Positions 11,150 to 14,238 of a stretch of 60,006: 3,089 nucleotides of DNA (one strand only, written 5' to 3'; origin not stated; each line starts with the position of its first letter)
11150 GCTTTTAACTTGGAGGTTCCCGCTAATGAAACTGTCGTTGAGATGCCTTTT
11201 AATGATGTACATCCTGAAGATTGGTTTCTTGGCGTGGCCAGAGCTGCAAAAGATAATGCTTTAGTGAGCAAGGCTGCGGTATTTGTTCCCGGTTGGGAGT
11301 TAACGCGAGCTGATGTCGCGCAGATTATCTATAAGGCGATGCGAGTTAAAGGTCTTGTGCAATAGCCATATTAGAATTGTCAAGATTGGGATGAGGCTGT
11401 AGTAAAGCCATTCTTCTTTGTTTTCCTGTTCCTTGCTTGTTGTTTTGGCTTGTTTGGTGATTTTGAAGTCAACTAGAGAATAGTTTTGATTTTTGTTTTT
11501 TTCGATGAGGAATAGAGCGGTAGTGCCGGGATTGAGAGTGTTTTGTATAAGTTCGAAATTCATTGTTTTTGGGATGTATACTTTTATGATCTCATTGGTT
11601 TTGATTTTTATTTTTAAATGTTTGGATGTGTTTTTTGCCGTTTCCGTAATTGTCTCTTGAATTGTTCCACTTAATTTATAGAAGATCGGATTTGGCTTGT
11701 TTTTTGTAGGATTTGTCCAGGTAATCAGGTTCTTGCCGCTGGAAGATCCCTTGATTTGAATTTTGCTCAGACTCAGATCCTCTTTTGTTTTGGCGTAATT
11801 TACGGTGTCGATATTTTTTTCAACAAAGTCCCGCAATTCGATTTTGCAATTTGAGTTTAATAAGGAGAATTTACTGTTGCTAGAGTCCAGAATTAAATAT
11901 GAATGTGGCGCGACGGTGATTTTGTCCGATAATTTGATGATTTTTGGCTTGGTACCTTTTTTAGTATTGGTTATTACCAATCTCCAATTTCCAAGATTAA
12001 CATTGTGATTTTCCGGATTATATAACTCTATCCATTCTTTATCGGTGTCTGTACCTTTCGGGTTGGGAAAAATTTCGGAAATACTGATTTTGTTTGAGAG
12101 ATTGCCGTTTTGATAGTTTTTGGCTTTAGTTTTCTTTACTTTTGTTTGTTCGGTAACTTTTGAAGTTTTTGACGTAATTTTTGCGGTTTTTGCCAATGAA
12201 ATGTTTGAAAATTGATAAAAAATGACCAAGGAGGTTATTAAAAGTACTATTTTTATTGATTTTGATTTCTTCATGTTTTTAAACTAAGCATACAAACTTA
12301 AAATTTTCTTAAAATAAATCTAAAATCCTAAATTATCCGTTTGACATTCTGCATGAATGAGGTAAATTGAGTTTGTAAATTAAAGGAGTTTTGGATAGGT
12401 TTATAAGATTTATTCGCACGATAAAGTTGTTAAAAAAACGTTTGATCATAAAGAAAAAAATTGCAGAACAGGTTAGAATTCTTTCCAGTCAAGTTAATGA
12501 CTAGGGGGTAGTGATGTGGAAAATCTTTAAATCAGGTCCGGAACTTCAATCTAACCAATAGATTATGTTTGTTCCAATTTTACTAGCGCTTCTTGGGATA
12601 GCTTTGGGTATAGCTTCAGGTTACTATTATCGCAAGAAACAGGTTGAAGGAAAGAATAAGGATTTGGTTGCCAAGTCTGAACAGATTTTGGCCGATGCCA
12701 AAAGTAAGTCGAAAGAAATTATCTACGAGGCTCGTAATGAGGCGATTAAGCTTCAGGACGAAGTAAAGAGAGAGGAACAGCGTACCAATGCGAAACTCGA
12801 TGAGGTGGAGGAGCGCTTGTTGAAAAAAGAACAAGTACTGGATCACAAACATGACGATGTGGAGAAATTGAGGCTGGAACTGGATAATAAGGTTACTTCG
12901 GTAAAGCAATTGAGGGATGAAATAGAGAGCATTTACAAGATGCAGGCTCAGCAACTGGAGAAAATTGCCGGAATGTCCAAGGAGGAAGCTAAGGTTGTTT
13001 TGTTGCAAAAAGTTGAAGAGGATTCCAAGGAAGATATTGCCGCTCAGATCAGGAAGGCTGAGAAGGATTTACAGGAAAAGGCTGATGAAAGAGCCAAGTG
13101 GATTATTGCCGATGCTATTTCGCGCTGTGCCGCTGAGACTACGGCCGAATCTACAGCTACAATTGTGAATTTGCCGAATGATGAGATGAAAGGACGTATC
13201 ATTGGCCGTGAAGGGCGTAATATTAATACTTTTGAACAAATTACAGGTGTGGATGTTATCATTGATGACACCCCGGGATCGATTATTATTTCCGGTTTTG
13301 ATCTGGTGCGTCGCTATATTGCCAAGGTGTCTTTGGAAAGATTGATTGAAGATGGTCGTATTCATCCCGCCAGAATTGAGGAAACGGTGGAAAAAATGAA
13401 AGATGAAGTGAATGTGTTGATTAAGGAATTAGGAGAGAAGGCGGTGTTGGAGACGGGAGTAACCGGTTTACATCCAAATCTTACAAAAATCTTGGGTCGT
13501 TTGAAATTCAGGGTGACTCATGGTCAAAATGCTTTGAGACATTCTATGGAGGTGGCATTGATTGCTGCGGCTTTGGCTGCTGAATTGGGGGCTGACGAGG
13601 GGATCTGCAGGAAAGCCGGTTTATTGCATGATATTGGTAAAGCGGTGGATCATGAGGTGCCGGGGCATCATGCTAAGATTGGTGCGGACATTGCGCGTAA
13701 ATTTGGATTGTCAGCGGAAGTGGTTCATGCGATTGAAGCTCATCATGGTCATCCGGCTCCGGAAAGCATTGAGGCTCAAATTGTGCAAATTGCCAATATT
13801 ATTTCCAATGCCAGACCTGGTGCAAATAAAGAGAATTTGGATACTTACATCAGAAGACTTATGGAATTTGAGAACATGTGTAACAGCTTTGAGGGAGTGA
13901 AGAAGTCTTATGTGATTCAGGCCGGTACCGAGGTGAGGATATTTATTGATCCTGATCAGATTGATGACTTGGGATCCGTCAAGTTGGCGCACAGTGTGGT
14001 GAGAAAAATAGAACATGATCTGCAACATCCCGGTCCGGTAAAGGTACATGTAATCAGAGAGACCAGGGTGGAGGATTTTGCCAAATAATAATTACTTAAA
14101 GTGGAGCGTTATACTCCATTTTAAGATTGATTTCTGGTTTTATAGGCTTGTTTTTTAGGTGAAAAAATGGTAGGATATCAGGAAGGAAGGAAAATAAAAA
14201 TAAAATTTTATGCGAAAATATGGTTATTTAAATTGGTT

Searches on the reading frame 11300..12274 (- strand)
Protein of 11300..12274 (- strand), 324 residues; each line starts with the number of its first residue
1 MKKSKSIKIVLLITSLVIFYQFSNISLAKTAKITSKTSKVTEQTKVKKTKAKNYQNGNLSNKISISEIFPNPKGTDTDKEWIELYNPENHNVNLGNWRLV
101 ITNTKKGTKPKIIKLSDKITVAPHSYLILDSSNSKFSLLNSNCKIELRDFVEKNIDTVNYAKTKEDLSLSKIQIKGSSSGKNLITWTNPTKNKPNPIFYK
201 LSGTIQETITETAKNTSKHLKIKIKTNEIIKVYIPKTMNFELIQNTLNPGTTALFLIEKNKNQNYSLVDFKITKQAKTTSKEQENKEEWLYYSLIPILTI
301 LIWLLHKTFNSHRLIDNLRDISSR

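Call 72: search_protein_families(library=pfam, proteins=[window:11300-12274:-], max_evalue=0.001)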
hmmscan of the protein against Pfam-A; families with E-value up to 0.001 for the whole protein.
window:11300-12274:- (324 aa): 1 family
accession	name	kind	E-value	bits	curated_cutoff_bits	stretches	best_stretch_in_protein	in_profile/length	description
PF00932.25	LTD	-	2.9e-13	50.6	34.3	1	60-161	5-108/109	Lamin Tail Domain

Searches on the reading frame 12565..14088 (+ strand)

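Call 72: search_protein_families(library=pfam, proteins=[window:12565-14088:+], max_evalue=0.001)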
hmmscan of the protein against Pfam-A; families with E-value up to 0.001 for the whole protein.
window:12565-14088:+ (507 aa): 4 families
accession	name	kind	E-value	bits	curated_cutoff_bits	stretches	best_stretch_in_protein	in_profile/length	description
PF12072.13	RNase_Y_N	-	5.8e-36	124.3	32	1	5-191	3-200/201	RNase Y N-terminal region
PF01966.28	HD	-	2.7e-19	70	22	1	325-415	3-115/116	HD domain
PF00013.35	KH_1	-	5.6e-07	29.7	21.5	1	201-246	4-53/66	KH domain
PF08668.18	HDOD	-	1.3e-06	28.5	22.9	1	319-361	91-134/196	HDOD domain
